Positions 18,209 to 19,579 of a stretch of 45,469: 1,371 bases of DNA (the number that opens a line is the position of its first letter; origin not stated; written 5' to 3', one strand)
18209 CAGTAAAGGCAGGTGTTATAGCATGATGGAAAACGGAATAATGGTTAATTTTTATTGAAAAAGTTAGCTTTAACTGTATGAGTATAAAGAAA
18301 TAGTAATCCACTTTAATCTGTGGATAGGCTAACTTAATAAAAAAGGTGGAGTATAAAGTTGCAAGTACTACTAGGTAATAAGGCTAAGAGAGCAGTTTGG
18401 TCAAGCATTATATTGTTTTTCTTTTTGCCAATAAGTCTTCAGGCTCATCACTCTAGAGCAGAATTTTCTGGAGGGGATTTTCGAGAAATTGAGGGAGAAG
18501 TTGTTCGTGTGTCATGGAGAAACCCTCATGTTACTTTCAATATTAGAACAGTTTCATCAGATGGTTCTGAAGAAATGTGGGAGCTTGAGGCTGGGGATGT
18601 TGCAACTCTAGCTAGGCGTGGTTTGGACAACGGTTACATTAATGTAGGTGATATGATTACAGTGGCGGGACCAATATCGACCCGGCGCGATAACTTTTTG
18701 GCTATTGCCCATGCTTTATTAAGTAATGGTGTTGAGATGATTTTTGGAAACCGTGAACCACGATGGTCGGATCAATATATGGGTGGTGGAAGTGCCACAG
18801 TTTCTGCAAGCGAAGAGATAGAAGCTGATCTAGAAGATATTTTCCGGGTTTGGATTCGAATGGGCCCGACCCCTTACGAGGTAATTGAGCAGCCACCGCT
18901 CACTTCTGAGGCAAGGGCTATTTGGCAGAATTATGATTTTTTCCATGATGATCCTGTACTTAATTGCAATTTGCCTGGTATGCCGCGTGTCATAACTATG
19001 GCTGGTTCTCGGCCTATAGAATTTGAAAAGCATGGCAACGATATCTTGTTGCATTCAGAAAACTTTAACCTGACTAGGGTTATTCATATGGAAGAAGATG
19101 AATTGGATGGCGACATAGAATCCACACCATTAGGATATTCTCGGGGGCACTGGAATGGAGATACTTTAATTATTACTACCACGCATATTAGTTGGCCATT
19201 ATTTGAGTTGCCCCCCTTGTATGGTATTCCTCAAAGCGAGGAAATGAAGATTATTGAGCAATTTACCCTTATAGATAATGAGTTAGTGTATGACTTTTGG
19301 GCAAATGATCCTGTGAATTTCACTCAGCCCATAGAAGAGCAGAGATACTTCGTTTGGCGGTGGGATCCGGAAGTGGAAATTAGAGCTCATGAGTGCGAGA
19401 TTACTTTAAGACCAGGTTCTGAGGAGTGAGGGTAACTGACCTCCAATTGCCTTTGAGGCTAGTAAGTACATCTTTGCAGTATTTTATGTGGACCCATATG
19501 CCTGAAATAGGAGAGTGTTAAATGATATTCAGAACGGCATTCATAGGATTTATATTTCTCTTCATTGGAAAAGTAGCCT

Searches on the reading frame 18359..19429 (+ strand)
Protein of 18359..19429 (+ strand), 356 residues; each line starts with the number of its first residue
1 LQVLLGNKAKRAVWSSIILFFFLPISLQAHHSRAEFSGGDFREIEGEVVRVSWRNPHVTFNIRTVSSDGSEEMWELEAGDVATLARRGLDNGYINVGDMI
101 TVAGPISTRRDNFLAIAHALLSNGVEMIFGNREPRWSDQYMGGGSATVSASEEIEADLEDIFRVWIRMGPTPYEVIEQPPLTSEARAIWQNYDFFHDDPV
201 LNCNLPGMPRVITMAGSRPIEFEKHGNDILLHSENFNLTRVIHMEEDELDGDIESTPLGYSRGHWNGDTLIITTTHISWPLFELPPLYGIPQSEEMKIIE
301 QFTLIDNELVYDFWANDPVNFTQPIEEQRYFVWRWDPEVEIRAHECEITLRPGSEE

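Call 4: search_protein_families(library=pfam, proteins=[window:18359-19429:+], max_evalue=1)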
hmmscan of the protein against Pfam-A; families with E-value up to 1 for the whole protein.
window:18359-19429:+ (356 aa): 1 family
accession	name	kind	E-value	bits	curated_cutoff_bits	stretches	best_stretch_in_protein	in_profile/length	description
PF19649.4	DUF6152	-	2.7e-15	56.6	27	1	28-104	10-86/98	Family of unknown function (DUF6152)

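Call 5: search_protein_families(library=ncbifam, proteins=[window:18359-19429:+], max_evalue=1)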
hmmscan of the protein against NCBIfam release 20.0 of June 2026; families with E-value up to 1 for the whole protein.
window:18359-19429:+ (356 aa): 0 families

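Call 25: find_homologous_proteins(query=window:18359-19429:+)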
Query window:18359-19429:+ (356 aa): 221 proteins with E <= 0.001 among 2119 candidates; the best 120 are listed.
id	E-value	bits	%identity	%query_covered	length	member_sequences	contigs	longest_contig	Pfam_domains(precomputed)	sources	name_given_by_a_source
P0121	2.9e-242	821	99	100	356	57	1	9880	PF19649.5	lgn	-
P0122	2.7e-205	699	86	97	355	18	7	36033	PF19649.5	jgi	jgi:hypothetical protein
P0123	7.9e-183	625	75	99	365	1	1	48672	PF19649.5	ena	-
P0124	8.9e-164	563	68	98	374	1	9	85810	PF19649.5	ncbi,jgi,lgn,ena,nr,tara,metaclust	ncbi:MAG: hypothetical protein CMM56_06980 [Rhodospirillaceae bacterium]|nr:hypothetical protein [Rh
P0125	1.2e-148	513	65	94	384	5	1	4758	PF19649.5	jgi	-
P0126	2.2e-144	499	61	96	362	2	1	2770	PF19649.5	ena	-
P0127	1.1e-140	487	61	97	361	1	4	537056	PF19649.5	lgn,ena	-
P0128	1.4e-136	473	58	95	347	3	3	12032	PF19649.5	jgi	jgi:hypothetical protein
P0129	2.9e-134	466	59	95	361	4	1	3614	PF19649.5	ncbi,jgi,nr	ncbi:MAG: DUF6152 family protein [Gammaproteobacteria bacterium]|nr:DUF6152 family protein [Gammapro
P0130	8.6e-134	464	59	97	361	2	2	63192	PF19649.5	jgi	-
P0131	1.4e-132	460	55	96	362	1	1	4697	PF19649.5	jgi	-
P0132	4.3e-131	455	60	91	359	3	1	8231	PF19649.5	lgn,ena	-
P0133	4.3e-131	455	60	93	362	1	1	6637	PF19649.5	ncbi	-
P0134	2.7e-130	452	59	97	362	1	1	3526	PF19649.5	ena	-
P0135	7.7e-129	448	60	90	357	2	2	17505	PF19649.5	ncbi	-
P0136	1.8e-127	443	60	90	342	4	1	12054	PF19649.5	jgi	jgi:hypothetical protein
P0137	7.8e-126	438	58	94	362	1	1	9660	PF19649.5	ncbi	-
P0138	6.6e-123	428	55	97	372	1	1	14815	PF19649.5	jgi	-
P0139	9.9e-122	424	54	97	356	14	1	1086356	PF19649.5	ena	-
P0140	5.1e-120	419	60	86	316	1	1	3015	PF19649.5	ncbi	-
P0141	1.3e-119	417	54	93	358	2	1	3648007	PF19649.5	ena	-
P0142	1.4e-119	417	56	91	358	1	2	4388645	PF19649.5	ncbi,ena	-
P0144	1.5e-118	414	55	90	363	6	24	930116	PF19649.5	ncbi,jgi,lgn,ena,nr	ncbi:MAG TPA: hypothetical protein DCY55_05690 [Gammaproteobacteria bacterium]|jgi:hypothetical prot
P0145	1.2e-117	411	54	94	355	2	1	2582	PF19649.5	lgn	-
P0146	1.6e-117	410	55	91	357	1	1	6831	PF19649.5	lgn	-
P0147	4.6e-117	409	54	89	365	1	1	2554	PF19649.5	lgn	-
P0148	1.9e-116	407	53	93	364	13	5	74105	PF19649.5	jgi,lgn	jgi:hypothetical protein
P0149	2.4e-116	407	55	89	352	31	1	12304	PF19649.5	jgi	jgi:hypothetical protein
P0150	3.4e-115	403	54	89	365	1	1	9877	PF19649.5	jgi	-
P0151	1.3e-114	401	52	95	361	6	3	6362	PF19649.5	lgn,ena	-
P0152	1.8e-114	400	53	92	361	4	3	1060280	PF19649.5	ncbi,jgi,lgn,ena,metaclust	metaclust:\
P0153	5.9e-114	399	55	90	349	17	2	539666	PF19649.5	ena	-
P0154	2.0e-111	390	50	93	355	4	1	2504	PF19649.5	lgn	-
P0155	2.4e-111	390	51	96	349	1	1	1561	PF19649.5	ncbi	-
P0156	3.3e-111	390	51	90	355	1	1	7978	PF19649.5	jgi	-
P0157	7.7e-111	388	50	91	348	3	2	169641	PF19649.5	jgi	-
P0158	1.1e-110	388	50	96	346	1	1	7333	PF19649.5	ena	-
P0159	1.0e-108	381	50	93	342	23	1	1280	PF19649.5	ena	-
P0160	1.3e-108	381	48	96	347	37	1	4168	PF19649.5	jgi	jgi:hypothetical protein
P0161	1.2e-107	378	50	90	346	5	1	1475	PF19649.5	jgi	jgi:hypothetical protein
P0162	6.8e-107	375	49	91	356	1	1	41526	PF19649.5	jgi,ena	-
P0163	5.9e-106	372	50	91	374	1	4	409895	PF19649.5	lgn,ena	-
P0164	7.2e-105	369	50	91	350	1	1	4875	PF19649.5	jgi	-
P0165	1.3e-103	365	48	93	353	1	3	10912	PF19649.5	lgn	-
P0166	4.0e-103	363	46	98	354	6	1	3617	PF19649.5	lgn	-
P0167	8.4e-100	352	49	90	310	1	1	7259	PF19649.5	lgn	-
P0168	1.1e-98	348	47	93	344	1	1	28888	PF19649.5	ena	-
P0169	1.6e-97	345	49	88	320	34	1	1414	PF19649.5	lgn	-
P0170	2.2e-97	344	43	98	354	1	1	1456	PF19649.5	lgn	-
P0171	1.3e-96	342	46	90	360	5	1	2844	PF19649.5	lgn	-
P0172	2.1e-96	341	46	92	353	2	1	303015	PF19649.5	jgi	jgi:hypothetical protein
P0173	1.8e-95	338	44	93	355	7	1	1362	PF19649.5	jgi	jgi:hypothetical protein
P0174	6.5e-95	336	47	90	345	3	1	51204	PF19649.5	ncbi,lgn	-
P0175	2.8e-94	334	44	94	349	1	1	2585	PF19649.5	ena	-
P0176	1.4e-93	332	46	93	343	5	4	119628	PF19649.5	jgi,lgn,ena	jgi:hypothetical protein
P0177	2.0e-92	328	46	91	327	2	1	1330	PF19649.5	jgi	jgi:hypothetical protein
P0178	4.1e-90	320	46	93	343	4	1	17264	PF19649.5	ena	-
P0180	8.7e-86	306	46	93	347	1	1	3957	PF19649.5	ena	-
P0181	6.3e-85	303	45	91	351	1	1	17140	PF19649.5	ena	-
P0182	7.1e-85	303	44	90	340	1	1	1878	PF19649.5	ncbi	-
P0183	2.3e-83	298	44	92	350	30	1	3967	PF19649.5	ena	-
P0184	3.5e-83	297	44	93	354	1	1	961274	PF19649.5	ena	-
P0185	3.5e-83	297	44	94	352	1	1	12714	PF19649.5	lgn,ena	-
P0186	8.5e-83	296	43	93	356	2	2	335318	PF19649.5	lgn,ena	-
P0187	8.5e-83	296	45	93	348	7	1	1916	PF19649.5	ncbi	-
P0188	1.0e-82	296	43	93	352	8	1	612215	PF19649.5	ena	-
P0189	9.3e-82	293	43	97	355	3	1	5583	PF19649.5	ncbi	-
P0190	2.6e-81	291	43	93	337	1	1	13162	PF19649.5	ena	-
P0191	6.0e-81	290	43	93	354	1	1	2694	PF19649.5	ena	-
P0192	8.0e-81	290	42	91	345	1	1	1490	PF19649.5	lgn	-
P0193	7.5e-78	280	43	93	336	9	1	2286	PF19649.5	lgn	-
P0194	9.5e-78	280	44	89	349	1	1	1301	PF19649.5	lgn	-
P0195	1.4e-77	279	43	93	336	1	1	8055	PF19649.5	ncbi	-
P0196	3.6e-76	274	41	91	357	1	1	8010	PF19649.5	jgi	-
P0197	7.1e-76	273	40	91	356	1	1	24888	PF19649.5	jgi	jgi:hypothetical protein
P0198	1.1e-75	273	41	93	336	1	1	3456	PF19649.5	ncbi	ncbi:MAG: DUF6152 family protein [Gammaproteobacteria bacterium]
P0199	5.6e-75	270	40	93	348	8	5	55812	PF19649.5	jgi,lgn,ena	-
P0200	5.7e-75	270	41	96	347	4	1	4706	PF19649.5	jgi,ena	-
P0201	7.8e-75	270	40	92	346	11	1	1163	PF19649.5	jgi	-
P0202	1.3e-74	269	41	93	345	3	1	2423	PF19649.5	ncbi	-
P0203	1.6e-74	269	43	94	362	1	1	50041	PF19649.5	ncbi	ncbi:MAG TPA: DUF6152 family protein [Gammaproteobacteria bacterium]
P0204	1.7e-74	269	41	92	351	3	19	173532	PF19649.5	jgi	-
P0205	2.8e-74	268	41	93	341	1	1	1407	PF19649.5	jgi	jgi:hypothetical protein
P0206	1.9e-73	265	41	89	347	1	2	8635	PF19649.5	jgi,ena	-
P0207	5.4e-73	264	39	95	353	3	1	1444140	PF19649.5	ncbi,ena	-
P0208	6.8e-73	264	40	93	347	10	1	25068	PF19649.5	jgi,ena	jgi:hypothetical protein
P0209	9.8e-73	263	40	93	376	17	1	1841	PF19649.5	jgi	-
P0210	1.2e-72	263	40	90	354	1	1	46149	PF19649.5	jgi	jgi:hypothetical protein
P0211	5.0e-72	261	40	93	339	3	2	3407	PF19649.5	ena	-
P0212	5.7e-72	261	42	93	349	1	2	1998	PF19649.5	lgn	-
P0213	6.5e-72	260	41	89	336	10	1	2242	PF19649.5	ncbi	-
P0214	8.3e-72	260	41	94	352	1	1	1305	PF19649.5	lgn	-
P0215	1.0e-71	260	40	95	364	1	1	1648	PF19649.5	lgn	-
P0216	7.4e-71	257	41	92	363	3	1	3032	PF19649.5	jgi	jgi:hypothetical protein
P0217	2.7e-70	255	40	93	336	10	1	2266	PF19649.5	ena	-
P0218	3.3e-70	255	41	93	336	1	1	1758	PF19649.5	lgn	-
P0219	6.4e-70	254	39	89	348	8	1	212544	PF19649.5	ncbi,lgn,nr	ncbi:MAG: DUF6152 family protein [Gammaproteobacteria bacterium]|nr:DUF6152 family protein [Gammapro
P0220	2.7e-69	252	41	90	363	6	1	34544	PF19649.5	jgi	jgi:hypothetical protein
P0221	1.1e-68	250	41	94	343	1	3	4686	PF19649.5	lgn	-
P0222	2.6e-68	249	39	94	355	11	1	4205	PF19649.5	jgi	jgi:hypothetical protein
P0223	1.2e-67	246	38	93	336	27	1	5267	PF19649.5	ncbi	-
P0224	1.6e-67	246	40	94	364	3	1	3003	PF19649.5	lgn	-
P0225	1.8e-67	246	37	96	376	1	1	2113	PF19649.5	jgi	jgi:hypothetical protein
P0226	2.8e-65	238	41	89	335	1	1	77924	PF19649.5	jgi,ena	-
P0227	8.0e-65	237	40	95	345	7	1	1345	PF19649.5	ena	-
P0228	1.2e-64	236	40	93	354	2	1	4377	PF19649.5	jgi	jgi:hypothetical protein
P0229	1.8e-64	236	41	93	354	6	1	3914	PF19649.5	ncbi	-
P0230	6.5e-64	234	39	96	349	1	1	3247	PF19649.5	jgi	-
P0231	1.8e-63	233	35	93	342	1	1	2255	PF19649.5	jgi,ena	-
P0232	8.5e-63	230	36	92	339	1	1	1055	PF19649.5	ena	-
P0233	1.7e-60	223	37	93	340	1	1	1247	PF19649.5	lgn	-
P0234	1.8e-60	223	37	94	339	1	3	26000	PF19649.5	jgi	-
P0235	2.8e-60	222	37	92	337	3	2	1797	PF19649.5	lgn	-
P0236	9.7e-60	220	38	94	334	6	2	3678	PF19649.5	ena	-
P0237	1.5e-59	220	40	93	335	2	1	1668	PF19649.5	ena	-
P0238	3.2e-58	215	39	92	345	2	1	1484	PF19649.5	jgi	jgi:hypothetical protein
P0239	7.2e-57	211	36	94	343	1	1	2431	PF19649.5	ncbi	-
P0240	2.3e-56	209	40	89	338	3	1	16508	PF19649.5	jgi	-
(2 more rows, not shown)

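Call 28: find_encoding_contigs(protein=P0144, flank=8000, max_places=4)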
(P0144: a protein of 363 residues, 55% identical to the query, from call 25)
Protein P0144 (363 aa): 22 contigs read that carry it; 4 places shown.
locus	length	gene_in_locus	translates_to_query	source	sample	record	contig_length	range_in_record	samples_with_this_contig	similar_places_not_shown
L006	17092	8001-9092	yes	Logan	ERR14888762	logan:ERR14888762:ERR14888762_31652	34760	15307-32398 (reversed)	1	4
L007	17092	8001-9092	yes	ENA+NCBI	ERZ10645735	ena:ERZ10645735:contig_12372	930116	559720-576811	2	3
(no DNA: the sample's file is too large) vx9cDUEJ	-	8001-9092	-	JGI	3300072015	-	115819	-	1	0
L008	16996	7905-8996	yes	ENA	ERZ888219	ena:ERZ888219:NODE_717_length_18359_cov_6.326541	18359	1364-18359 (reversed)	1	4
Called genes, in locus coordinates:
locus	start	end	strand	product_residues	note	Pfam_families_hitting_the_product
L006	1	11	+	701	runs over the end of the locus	PF07715:Plug, PF00593:TonB_dep_Rec_b-barrel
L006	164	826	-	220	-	PF04231:Endonuclease_1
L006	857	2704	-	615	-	PF00501:AMP-binding, PF23562:AMP-binding_C_3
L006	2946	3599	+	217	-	PF00406:ADK, PF13207:AAA_17, PF05191:ADK_lid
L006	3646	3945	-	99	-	PF00462:Glutaredoxin, PF13417:GST_N_3, PF13409:GST_N_2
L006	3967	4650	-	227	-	PF01346:FKBP_N, PF00254:FKBP_C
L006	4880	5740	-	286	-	PF01551:Peptidase_M23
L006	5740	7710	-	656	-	PF02824:TGS (weak), PF07973:tRNA_SAD, PF00587:tRNA-synt_2b, PF03129:HGTP_anticodon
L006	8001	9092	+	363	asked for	PF19649:DUF6152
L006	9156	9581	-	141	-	PF19649:DUF6152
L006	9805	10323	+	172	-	-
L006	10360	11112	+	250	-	PF01370:Epimerase (weak), PF05368:NmrA, PF13460:NAD_binding_10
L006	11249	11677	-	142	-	PF19649:DUF6152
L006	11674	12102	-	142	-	PF19649:DUF6152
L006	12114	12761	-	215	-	-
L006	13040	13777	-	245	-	PF07588:DUF1554 (faint)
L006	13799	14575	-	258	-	-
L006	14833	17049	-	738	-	PF07715:Plug, PF00593:TonB_dep_Rec_b-barrel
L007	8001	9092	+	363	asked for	PF19649:DUF6152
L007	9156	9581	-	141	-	PF19649:DUF6152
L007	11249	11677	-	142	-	PF19649:DUF6152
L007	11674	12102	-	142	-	PF19649:DUF6152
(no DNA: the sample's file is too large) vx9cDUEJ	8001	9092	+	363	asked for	PF19649:DUF6152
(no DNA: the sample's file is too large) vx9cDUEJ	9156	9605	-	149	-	PF19649:DUF6152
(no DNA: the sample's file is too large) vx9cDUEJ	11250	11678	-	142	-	PF19649:DUF6152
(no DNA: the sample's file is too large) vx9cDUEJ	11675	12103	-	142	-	PF19649:DUF6152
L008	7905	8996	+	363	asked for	PF19649:DUF6152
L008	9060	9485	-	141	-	PF19649:DUF6152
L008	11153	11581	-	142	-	PF19649:DUF6152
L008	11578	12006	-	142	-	PF19649:DUF6152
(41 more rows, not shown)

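Call 35: predict_structure(alignment_id=A2)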
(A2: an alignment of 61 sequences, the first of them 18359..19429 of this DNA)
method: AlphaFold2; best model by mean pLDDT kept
length: 356 residues; sequences in the alignment: 61
mean_pLDDT: 87.6   pTM: 0.82
mean pLDDT of the five models: 87.6, 87.2, 86.1, 85.9, 85.7
residues with pLDDT >= 90: 237; 70-90: 64; 50-70: 51; < 50: 4
segments of 3 or more residues with pLDDT < 50: none
pLDDT, mean of each block of 10 residues (from residue 1): 53 73 57 83 98 91 96 96 91 97 96 97 96 95 70 59 87 74 97 92 93 90 96 94 81 93 97 98 92 98 95 97 95 90 79 51
secondary structure, 60 per line:
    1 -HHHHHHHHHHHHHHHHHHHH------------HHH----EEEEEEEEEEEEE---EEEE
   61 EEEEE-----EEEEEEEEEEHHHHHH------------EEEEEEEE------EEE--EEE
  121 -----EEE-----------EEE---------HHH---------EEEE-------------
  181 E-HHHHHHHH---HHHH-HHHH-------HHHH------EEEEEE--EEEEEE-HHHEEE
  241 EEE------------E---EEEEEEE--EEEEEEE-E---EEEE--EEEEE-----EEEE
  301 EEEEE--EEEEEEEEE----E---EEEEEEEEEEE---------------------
elements in order: H2-21 E41-53 E57-65 E71-80 H81-86 E99-106 E113-115 E118-120 E126-128 E140-142 E164-167 H183-190 H194-197 H199-202 H210-213 E220-225 E228-233 E238-243 E260-266 E269-275 E281-284 E287-291 E297-305 E308-316 E325-335

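Call 38: fold_search(model_id=the predicted structure, library=pdb)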
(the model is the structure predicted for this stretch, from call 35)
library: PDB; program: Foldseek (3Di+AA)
matches with E <= 10: 1352; with E <= 0.001: 7
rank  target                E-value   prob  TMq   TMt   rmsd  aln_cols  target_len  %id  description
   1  5vl1_D                3.0e-04  0.89  0.17  0.13  23.0       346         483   11  Crystal Structure of Lysyl-tRNA Synthetase from Mycobacterium ulcerans complexed with L-lysine (released 2017-05-10)
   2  5vl1_B                3.0e-04  0.87  0.17  0.13  20.3       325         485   12  Crystal Structure of Lysyl-tRNA Synthetase from Mycobacterium ulcerans complexed with L-lysine (released 2017-05-10)
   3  6aqg_C                5.5e-04  0.80  0.16  0.12  20.4       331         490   13  Crystal Structure of Lysyl-tRNA Synthetase from Mycobacterium ulcerans complexed with L-lysine and Cladosporin (released 2017-08-30)
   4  6aqh_B                6.8e-04  0.72  0.15  0.12  20.6       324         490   12  Crystal Structure of Lysyl-tRNA Synthetase from Mycobacterium thermoresistibile complexed with L-lysine and Cladospori (released 2017-08-30)
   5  5vl1_C                7.2e-04  0.77  0.17  0.13  19.6       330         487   12  Crystal Structure of Lysyl-tRNA Synthetase from Mycobacterium ulcerans complexed with L-lysine (released 2017-05-10)
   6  7qi8                  9.4e-04  0.93  0.18  0.14  20.4       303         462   10  CRYSTAL STRUCTURE OF LYSYL-TRNA SYNTHETASE FROM Mycobacterium tuberculosis COMPLEXED WITH L-LYSINE AND INHIBITOR (released 2022-10-19)
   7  9qbr                  9.4e-04  0.90  0.18  0.14  20.8       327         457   11  CRYSTAL STRUCTURE OF LYSYL-TRNA SYNTHETASE FROM Mycobacterium tuberculosis COMPLEXED WITH L-LYSINE AND INHIBITOR DDD0199 (released 2025-08-13)
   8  6aqh_D                1.1e-03  0.85  0.17  0.13  19.8       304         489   12  Crystal Structure of Lysyl-tRNA Synthetase from Mycobacterium thermoresistibile complexed with L-lysine and Cladospori (released 2017-08-30)
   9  9qei                  1.2e-03  0.72  0.16  0.13  20.3       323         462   13  CRYSTAL STRUCTURE OF LYSYL-TRNA SYNTHETASE FROM Mycobacterium tuberculosis COMPLEXED WITH L-LYSINE AND INHIBITOR DDD0186 (released 2025-08-13)
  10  5vl1_A                1.2e-03  0.72  0.17  0.13  19.9       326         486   12  Crystal Structure of Lysyl-tRNA Synthetase from Mycobacterium ulcerans complexed with L-lysine (released 2017-05-10)
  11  9qdj                  1.4e-03  0.89  0.18  0.14  20.3       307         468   11  CRYSTAL STRUCTURE OF LYSYL-TRNA SYNTHETASE FROM Mycobacterium tuberculosis COMPLEXED WITH L-LYSINE AND INHIBITOR DDD0188 (released 2025-08-13)
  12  9jkl                  1.4e-03  0.77  0.16  0.12  20.1       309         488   10  LYSYL-TRNA SYNTHETASE(LysRS) COMPLEXED WITH LYSINE (released 2025-09-10)
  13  9qc4                  1.6e-03  0.87  0.17  0.14  20.4       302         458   12  CRYSTAL STRUCTURE OF LYSYL-TRNA SYNTHETASE FROM Mycobacterium tuberculosis COMPLEXED WITH L-LYSINE AND INHIBITOR DDD0186 (released 2025-08-13)
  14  6aqg_A                1.6e-03  0.72  0.16  0.12  23.2       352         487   12  Crystal Structure of Lysyl-tRNA Synthetase from Mycobacterium ulcerans complexed with L-lysine and Cladosporin (released 2017-08-30)
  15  6m0t_C                2.1e-03  0.63  0.17  0.13  24.6       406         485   11  Crystal Structure of Lysyl-tRNA Synthetase from Plasmodium falciparum complexed with L-lysine and Cladosporin derivati (released 2021-04-21)
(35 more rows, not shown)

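Call 88: search_dna_similar(query=window:18359-19429:+, collection=plasmids, mode=protein, max_evalue=0.001, max_rows=20)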
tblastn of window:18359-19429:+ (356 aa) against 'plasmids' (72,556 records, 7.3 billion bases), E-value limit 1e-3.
Records with a match: 3; places in all: 3; records where one place covers at least 80% of the query: 0.
Best place of each record, by identity: <60% 3.
By first word of the organism name: Novosphingobium 2; Croceibacterium 1.
By predicted mobility (MOB-suite, as given by PLSDB): non-mobilizable 3.
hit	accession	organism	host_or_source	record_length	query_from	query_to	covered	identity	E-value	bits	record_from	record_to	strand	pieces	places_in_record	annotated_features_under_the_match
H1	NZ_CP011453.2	Croceibacterium atlanticum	cell culture,North Atlantic Rise ...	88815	202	345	40%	30.7%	1e-5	55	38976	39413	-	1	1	hypothetical protein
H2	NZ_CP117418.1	Novosphingobium humi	Single cell,Soil from military shooting ...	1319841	203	350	42%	27.0%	3e-4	50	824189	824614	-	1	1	none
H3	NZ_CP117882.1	Novosphingobium sp. KACC 22771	Single cell,soil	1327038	203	350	42%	27.0%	4e-4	50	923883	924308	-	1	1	none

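Call 89: get_annotated_region(hit=H1, flank=7000)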
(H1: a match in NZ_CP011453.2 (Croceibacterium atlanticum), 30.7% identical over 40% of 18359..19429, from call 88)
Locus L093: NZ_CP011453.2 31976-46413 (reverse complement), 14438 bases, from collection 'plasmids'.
description: Croceibacterium atlanticum strain 26DY36 plasmid unnamed, complete sequence
organism: Croceibacterium atlanticum (NCBI taxid 1267766)
taxonomy: Bacteria; Pseudomonadota; Alphaproteobacteria; Sphingomonadales; Erythrobacteraceae; Croceibacterium; Croceibacterium atlanticum
host: -; source: cell culture,North Atlantic Rise deep-sea sediment; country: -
typing (MOB-suite, as given by PLSDB): non-mobilizable; replicon rep_cluster_545
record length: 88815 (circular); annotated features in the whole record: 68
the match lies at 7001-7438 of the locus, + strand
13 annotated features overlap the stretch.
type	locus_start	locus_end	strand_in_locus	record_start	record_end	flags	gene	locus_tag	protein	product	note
CDS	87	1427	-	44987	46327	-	gdhA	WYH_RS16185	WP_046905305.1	NADP-specific glutamate dehydrogenase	GO:0006520 - amino acid metabolic process [Evidence IEA]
CDS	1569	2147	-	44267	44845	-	-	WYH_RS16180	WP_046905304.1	5-formyltetrahydrofolate cyclo-ligase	GO:0006730 - one-carbon metabolic process [Evidence IEA]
CDS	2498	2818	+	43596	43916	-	-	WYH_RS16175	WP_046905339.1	multidrug efflux SMR transporter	-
CDS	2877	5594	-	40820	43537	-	-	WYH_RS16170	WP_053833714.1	G8 domain-containing protein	-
CDS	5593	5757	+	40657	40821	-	-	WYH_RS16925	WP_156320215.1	hypothetical protein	-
CDS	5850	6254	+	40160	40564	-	-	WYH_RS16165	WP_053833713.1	DUF6152 family protein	-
CDS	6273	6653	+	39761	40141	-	-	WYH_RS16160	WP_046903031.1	DUF6152 family protein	-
CDS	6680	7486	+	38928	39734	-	-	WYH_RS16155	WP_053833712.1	hypothetical protein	-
CDS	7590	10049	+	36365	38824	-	-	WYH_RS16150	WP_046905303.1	TonB-dependent receptor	GO:0015891 - siderophore transport [Evidence IEA]; GO:0055085 - transmembrane transport [Evidence IEA]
CDS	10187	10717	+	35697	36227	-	-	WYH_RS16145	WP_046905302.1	MarR family transcriptional regulator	GO:0006355 - regulation of DNA-templated transcription [Evidence IEA]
CDS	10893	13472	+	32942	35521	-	-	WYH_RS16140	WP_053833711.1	G8 domain-containing protein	-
CDS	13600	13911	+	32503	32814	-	-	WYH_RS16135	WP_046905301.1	hypothetical protein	-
CDS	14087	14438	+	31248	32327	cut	-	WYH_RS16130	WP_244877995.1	Fic family protein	-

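Call 90: get_annotated_region(hit=H2, flank=7000)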
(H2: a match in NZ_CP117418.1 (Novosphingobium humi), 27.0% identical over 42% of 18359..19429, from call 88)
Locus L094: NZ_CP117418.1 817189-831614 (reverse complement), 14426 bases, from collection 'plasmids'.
description: Novosphingobium humi strain KACC 19094 plasmid unnamed1, complete sequence
organism: Novosphingobium humi (NCBI taxid 2282397)
taxonomy: Bacteria; Pseudomonadota; Alphaproteobacteria; Sphingomonadales; Sphingomonadaceae; Novosphingobium; Novosphingobium humi
host: -; source: Single cell,Soil from military shooting range; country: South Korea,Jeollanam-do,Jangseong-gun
typing (MOB-suite, as given by PLSDB): non-mobilizable; mating-pair formation MPF_F
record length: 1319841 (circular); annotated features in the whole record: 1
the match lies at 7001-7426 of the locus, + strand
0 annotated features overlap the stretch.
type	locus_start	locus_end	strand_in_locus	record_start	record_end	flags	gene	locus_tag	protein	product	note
